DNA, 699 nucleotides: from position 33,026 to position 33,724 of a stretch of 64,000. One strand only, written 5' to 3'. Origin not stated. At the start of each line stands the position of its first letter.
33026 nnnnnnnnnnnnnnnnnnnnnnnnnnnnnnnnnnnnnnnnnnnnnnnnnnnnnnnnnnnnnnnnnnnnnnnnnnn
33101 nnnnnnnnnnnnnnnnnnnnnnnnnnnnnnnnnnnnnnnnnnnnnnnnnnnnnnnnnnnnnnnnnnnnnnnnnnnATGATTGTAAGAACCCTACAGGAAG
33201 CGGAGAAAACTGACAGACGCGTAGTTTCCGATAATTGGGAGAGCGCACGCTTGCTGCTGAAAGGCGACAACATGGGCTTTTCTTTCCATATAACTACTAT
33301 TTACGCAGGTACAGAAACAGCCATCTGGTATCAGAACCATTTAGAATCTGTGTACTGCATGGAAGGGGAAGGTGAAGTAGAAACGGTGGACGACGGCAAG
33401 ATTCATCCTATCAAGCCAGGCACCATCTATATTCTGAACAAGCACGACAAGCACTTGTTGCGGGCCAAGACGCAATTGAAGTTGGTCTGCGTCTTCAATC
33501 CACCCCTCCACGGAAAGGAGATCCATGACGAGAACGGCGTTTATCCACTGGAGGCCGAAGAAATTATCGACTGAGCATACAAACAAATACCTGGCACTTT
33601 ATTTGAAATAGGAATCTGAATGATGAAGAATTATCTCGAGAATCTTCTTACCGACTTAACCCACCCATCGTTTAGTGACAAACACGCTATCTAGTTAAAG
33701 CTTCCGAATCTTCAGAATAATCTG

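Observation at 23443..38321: Compatible-solute supercluster: mannosylglycerate genes, duplicated GH38 mannosidases, ectABC and an AsnB-type amidotransferase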

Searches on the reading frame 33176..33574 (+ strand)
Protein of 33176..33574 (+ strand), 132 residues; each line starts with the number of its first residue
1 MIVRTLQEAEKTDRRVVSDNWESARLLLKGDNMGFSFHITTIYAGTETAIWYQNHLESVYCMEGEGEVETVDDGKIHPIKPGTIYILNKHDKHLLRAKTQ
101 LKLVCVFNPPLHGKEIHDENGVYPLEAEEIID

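Call 3: search_protein_families(library=pfam, proteins=[window:33176-33574:+])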
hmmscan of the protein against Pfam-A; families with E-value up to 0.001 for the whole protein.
window:33176-33574:+ (132 aa): 3 families
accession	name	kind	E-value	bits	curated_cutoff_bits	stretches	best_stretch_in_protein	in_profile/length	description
PF06339.18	Ectoine_synth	-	1.9e-64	216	27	1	1-126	1-126/127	Ectoine synthase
PF07883.17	Cupin_2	-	2.5e-06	27.5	27.2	1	54-107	18-70/70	Cupin domain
PF02311.25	AraC_binding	-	0.00093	19.4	21.1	0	59-99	27-65/135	AraC-like ligand binding domain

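Call 6: search_protein_families(library=ncbifam, proteins=[window:33176-33574:+])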
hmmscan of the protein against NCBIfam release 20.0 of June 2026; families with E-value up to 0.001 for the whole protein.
window:33176-33574:+ (132 aa): 1 family
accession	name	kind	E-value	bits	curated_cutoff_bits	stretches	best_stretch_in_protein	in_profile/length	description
NF009806.0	PRK13290.1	subfamily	2.9e-63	211.7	128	1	1-128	1-128/130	ectoine synthase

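Call 7: find_encoding_contigs(protein=window:33176-33574:+, flank=10000, max_places=6)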
Protein window:33176-33574:+ (132 aa): 3 contigs read that carry it; 2 places shown.
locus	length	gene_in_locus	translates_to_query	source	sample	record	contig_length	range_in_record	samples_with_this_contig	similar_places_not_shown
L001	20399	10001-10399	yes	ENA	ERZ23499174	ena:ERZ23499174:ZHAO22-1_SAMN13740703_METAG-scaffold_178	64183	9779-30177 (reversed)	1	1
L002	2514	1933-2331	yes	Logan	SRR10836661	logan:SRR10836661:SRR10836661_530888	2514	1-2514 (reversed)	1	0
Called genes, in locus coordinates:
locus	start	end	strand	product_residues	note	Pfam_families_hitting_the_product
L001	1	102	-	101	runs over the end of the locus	PF01157:Ribosomal_L21e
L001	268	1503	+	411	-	PF09488:Osmo_MPGsynth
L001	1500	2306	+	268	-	PF05116:S6PP (faint), PF08282:Hydrolase_3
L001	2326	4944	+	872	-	PF01074:Glyco_hydro_38N, PF03065:Glyco_hydro_57 (faint), PF09261:Alpha-mann_mid, PF07748:Glyco_hydro_38C, PF17677:Glyco_hydro38C2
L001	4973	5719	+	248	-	PF00795:CN_hydrolase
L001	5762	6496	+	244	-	PF17645:Amdase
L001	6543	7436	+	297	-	PF01209:Ubie_methyltran, PF01135:PCMT, PF13489:Methyltransf_23, PF13847:Methyltransf_31, PF08241:Methyltransf_11, PF08242:Methyltransf_12, PF13649:Methyltransf_25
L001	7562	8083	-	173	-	PF13404:HTH_AsnC-type, PF13412:HTH_24, PF01037:AsnC_trans_reg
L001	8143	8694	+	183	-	PF00583:Acetyltransf_1, PF13508:Acetyltransf_7 (weak)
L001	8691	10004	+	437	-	PF00202:Aminotran_3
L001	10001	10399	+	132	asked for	PF06339:Ectoine_synth, PF07883:Cupin_2 (weak)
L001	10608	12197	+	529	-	PF13522:GATase_6, PF13537:GATase_7, PF00733:Asn_synthase, PF24167:DUF7411 (weak), PF00733:Asn_synthase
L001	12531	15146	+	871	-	PF01074:Glyco_hydro_38N, PF03065:Glyco_hydro_57 (faint), PF09261:Alpha-mann_mid, PF07748:Glyco_hydro_38C, PF17677:Glyco_hydro38C2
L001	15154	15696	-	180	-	PF02552:CO_dh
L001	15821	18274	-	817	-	PF01266:DAO (weak), PF07992:Pyr_redox_2, PF13450:NAD_binding_8 (weak), PF13484:Fer4_16 (faint), PF12837:Fer4_6 (faint), PF12838:Fer4_7 (weak), PF14697:Fer4_21 (weak), PF02662:FlpD, +1 more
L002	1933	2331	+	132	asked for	PF06339:Ectoine_synth, PF07883:Cupin_2 (weak)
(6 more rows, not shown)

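Call 11: find_related_loci(query=window:33176-33574:+, collection=genome_contigs, flank=10000)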
Query window:33176-33574:+ (132 aa) in genome_contigs; peptide patterns used: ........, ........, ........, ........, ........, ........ (x = any residue, [..] = any of these).
599 stretches matched a pattern (row limit reached: there are more); 552 encode a relative of the query (tblastn E <= 1e-3); the best 80 are kept; 80 distinct loci.
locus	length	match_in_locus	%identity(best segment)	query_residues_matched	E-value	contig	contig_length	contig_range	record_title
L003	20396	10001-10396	85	1-132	1e-76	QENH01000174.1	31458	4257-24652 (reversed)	Methanophagales archaeon isolate CONS3730B06UFb1 Ga0123266_1029, whole genome shotgun sequence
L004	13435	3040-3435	84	1-132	4e-74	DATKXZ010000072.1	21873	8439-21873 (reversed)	MAG TPA_asm: Desulfobacteria bacterium isolate SMAG_U14206 k141_5036854, whole genome shotgun sequence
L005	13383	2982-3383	81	1-132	7e-73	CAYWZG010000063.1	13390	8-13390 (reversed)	MAG TPA_asm: uncultured Methanotrichaceae archaeon isolate binchicken_co243_172 genome assembly, contig: NODE_3877_lengt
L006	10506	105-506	81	1-132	4e-72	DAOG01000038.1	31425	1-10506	MAG TPA_asm: Methanosaeta sp. UBA204 UBA204_contig_16686, whole genome shotgun sequence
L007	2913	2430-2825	79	1-132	2e-72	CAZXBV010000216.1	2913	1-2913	MAG TPA_asm: uncultured Methanotrichaceae archaeon isolate binchicken_co42_240 genome assembly, contig: NODE_75752_lengt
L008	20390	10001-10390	77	1-130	4e-69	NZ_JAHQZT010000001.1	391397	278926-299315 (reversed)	Marinobacterium weihaiense strain A346 scaffold_1_length=391398, whole genome shotgun sequence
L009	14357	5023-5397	80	1-125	4e-69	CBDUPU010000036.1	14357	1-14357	MAG TPA_asm: uncultured Rhodospirillales bacterium isolate SRR22808126_concoct_9 genome assembly, contig: ERZ25043457.22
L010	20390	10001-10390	76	1-130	3e-69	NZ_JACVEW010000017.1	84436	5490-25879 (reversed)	Marinobacterium alkalitolerans strain AK62 NODE_17_length_84436_cov_79.180016, whole genome shotgun sequence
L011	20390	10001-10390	77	1-130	8e-69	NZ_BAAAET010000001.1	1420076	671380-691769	Marinobacterium maritimum strain JCM 15134 sequence01, whole genome shotgun sequence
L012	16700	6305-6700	75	1-132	2e-68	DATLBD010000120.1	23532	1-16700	MAG TPA_asm: Methanothrix sp. isolate SMAG_U14289 k141_4314767, whole genome shotgun sequence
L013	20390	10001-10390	75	1-130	3e-68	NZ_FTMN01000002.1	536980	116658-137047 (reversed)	Marinobacterium stanieri strain DSM 7027, whole genome shotgun sequence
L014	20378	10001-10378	73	1-126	5e-68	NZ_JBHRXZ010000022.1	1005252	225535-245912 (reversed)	Stutzerimonas tarimensis strain KCTC 42447 velvet_auto_83_22, whole genome shotgun sequence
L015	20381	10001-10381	74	1-127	2e-68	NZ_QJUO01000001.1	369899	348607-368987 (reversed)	Stutzerimonas kirkiae strain P4C NODE_1_length_369899_cov_14.050023, whole genome shotgun sequence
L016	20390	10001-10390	76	1-130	5e-68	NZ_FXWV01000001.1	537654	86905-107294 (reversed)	Marinobacterium sediminicola strain CGMCC 1.7287 Ga0070183_101, whole genome shotgun sequence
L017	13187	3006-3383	75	1-126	5e-68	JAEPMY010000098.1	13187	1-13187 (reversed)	MAG: Sneathiella sp. isolate HCUG1435-5 k141_26649_length_13187_cov_9.0000, whole genome shotgun sequence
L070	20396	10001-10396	77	1-132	4e-64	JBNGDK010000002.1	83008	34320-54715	MAG: Candidatus Methanospirareceae archaeon isolate E05-026 bin11.fa-2, whole genome shotgun sequence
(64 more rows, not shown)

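Call 15: search_protein_families(library=pfam, proteins=[L003:5855-6604:+, L003:6687-7469:-, L003:12668-13510:+, L003:13563-14444:+, L003:4220-4744:-, L003:3333-4181:-, L070:10505-12448:+, L070:12491-13273:+, L070:14229-15515:+, L070:6087-7505:+])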
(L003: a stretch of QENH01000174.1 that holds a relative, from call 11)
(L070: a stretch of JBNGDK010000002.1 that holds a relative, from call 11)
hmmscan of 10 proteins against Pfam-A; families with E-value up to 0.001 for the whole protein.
L003:5855-6604:+ (249 aa): 1 family
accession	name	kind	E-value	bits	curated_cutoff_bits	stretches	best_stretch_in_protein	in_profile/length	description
PF00118.29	Cpn60_TCP1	-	4.8e-72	243.7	34.3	1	1-204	14-217/490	TCP-1/cpn60 chaperonin family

L003:6687-7469:- (260 aa): 1 family
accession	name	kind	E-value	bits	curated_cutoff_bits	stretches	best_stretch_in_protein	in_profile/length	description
PF00795.27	CN_hydrolase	-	1.1e-31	110.5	23.2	1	28-231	35-252/256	Carbon-nitrogen hydrolase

L003:12668-13510:+ (280 aa): 2 families
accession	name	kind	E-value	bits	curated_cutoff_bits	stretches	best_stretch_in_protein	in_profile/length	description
PF04055.27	Radical_SAM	-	9.9e-10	39.3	29.5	1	16-174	3-164/166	Radical SAM superfamily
PF13353.11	Fer4_12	-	0.00026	21.7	22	1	14-83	9-78/137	4Fe-4S single cluster domain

L003:13563-14444:+ (293 aa): 2 families
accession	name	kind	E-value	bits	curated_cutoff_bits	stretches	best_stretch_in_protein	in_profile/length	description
PF00924.24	MS_channel_2nd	-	1.3e-20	73.7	20.2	1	119-184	2-67/68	Mechanosensitive ion channel, beta-domain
PF21082.3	MS_channel_3rd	-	1.9e-12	47.9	21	1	194-277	3-88/88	Mechanosensitive ion channel MscS, C-terminal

L003:4220-4744:- (174 aa): 1 family
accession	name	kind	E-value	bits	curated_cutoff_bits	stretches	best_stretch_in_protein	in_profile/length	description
PF00293.34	NUDIX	-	2.7e-16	60.2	21.1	1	40-125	3-95/134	NUDIX domain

L003:3333-4181:- (282 aa): 4 families
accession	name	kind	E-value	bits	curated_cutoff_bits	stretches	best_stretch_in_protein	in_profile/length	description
PF13507.12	GATase_5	-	9.2e-68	228.6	27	1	4-271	2-255/260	CobB/CobQ-like glutamine amidotransferase domain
PF07685.20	GATase_3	-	2.6e-07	30.9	27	1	43-109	29-90/196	CobB/CobQ-like glutamine amidotransferase domain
PF01965.30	DJ-1_PfpI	-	2.8e-07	31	26.6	1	50-115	58-115/165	DJ-1/PfpI family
PF00117.34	GATase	-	2.5e-06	27.7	22.8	1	22-109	15-87/190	Glutamine amidotransferase class-I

L070:10505-12448:+ (647 aa): 17 families
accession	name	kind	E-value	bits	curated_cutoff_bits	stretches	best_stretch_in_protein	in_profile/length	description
PF05362.19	Lon_C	-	5.3e-32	111.5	21.1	1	423-615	9-204/205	Lon protease (S16) C-terminal proteolytic domain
PF01078.27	Mg_chelatase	-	9.5e-16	58.2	20.3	2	38-90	3-55/207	Magnesium chelatase, subunit ChlI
PF00158.32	Sigma54_activat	-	5.4e-15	55.9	20.2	1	224-276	79-130/168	Sigma-54 interaction domain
PF07728.20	AAA_5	-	2.9e-11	44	22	2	59-84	1-26/139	AAA domain (dynein-related subfamily)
PF13541.12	ChlI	-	1.1e-09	38.7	27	1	477-584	15-121/121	Subunit ChlI of Mg-chelatase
PF20436.4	LonB_AAA-LID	-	2.3e-08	34.4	22.4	1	352-411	1-60/65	Archaeal LonB, AAA+ ATPase LID domain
PF00493.29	MCM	-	1.9e-07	30.9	23.3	0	229-267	111-149/224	MCM P-loop domain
PF00004.35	AAA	-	7.4e-07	30.1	21.2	0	60-81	1-22/131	ATPase family associated with various cellular activities (AAA)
PF13654.12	AAA_32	-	6.1e-06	26.7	21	1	194-298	2-108/133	LonB-like, AAA domain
PF05496.18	RuvB_N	-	6.2e-06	26.5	27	0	39-80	8-56/159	Holliday junction DNA helicase RuvB P-loop domain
PF13401.12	AAA_22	-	1e-05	26.3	27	1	56-112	4-60/130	AAA domain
PF07726.17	AAA_3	-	4.7e-05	23.7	27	0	240-275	63-98/131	ATPase family associated with various cellular activities (AAA)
PF12775.13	AAA_7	-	5.9e-05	23.1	25.8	1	49-87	25-63/181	P-loop containing dynein motor region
PF13245.12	AAA_19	-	7.4e-05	23.4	25.1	0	52-85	6-39/134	AAA domain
PF14532.12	Sigma54_activ_2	-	8.7e-05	23.2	25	0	232-267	62-97/138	Sigma-54 interaction domain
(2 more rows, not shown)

L070:12491-13273:+ (260 aa): 1 family
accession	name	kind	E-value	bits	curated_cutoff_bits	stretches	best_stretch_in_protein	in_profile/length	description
PF01940.21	DUF92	-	4.1e-53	180.7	27.5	1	16-243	2-249/251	Integral membrane protein DUF92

L070:14229-15515:+ (428 aa): 2 families
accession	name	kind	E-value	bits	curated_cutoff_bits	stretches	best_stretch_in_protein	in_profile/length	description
PF01979.26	Amidohydro_1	-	1.7e-72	245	25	1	52-398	2-344/345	Amidohydrolase family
PF07969.17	Amidohydro_3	-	5.5e-10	39.7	29.7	1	272-399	351-471/472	Amidohydrolase family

L070:6087-7505:+ (472 aa): 4 families
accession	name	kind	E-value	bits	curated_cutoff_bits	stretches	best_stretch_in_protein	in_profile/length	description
PF00696.33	AA_kinase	-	2.3e-45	155.6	24.9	1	1-296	1-234/234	Amino acid kinase family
PF22468.2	ACT_9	-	3.9e-41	139.1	27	2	410-468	3-61/61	ACT domain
PF13840.12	ACT_7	-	1.4e-19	70.2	27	2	402-466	3-65/65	ACT domain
PF01842.31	ACT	-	4e-16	58.9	27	2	411-468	3-65/66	ACT domain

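Call 65: search_solved_structures(query=window:33176-33574:+, show_alignments=2)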
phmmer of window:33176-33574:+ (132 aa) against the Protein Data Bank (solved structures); distinct sequences matched with E-value up to 0.001: 4.
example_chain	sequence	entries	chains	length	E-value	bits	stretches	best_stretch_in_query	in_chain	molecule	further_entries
5bxx_A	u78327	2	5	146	2.7e-46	160.2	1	1-128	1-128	L-ectoine synthase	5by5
5ono_A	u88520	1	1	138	6.8e-45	155.7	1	1-127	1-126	L-ectoine synthase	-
5onn_A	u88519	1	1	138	7.3e-45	155.6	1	1-127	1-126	L-ectoine synthase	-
5onm_A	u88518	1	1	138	9.8e-45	155.2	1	1-127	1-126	L-ectoine synthase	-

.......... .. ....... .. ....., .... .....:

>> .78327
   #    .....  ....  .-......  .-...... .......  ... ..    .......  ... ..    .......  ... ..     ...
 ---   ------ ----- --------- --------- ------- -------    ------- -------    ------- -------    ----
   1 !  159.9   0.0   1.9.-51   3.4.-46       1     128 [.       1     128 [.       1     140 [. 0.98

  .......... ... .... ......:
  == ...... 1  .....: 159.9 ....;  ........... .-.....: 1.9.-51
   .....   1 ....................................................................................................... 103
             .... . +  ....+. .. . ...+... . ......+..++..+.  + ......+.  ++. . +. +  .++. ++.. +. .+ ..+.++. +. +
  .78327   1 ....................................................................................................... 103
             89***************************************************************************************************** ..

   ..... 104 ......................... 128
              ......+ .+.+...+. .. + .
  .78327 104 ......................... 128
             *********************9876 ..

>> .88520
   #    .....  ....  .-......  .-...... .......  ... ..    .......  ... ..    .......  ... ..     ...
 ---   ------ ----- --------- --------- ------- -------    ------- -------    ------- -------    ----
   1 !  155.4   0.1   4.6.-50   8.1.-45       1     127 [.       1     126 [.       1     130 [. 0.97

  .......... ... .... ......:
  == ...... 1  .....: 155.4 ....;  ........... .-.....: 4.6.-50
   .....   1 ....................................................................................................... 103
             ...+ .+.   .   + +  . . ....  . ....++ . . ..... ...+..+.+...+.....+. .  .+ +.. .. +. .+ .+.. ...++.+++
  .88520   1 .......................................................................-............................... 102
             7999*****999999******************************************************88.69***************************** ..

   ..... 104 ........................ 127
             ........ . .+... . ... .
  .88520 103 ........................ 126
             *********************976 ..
